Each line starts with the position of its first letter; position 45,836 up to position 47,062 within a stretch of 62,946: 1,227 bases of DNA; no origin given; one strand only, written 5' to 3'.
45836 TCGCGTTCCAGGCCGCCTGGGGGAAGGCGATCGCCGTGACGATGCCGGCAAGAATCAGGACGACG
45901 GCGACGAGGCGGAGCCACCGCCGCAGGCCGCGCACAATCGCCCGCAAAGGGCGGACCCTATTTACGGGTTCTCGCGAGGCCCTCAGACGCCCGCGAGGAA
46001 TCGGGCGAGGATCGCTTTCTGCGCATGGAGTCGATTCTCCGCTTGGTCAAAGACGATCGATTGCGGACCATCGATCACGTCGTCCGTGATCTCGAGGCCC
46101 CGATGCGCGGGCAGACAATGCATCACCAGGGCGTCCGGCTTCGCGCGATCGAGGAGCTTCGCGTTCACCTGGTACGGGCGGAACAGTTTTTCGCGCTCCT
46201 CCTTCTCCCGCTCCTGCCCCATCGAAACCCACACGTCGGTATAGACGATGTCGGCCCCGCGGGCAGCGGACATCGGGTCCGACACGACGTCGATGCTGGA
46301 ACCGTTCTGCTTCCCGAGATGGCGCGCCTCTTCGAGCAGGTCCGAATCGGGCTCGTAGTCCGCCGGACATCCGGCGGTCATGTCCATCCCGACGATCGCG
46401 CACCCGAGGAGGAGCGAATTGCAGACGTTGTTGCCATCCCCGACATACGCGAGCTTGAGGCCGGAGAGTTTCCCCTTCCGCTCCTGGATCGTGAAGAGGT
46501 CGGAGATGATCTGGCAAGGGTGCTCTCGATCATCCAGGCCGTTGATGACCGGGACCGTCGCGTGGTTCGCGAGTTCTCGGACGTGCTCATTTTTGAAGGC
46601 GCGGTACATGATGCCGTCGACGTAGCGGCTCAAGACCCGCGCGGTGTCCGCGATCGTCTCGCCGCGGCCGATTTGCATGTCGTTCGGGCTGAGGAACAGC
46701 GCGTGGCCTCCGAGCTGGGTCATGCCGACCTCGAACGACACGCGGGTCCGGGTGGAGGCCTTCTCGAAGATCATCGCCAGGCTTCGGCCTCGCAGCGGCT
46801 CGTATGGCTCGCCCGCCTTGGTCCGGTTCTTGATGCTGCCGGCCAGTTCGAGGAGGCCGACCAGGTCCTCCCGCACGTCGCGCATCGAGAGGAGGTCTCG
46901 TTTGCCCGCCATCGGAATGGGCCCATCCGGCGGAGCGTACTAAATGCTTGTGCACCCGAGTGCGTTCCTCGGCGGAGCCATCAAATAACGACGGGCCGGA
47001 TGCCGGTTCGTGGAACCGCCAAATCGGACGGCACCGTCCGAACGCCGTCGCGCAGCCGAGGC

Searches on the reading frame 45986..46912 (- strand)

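Call 61: search_protein_families(library=pfam, proteins=[window:45986-46912:-], max_evalue=0.001)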
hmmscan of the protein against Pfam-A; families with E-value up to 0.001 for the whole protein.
window:45986-46912:- (309 aa): 2 families
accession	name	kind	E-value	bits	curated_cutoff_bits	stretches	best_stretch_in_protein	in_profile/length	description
PF00185.30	OTCace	-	1.8e-62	210.4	29.4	1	151-303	2-155/157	Aspartate/ornithine carbamoyltransferase, Asp/Orn binding domain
PF02729.26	OTCace_N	-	2.9e-50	170.6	29.9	1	5-144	1-148/148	Aspartate/ornithine carbamoyltransferase, carbamoyl-P binding domain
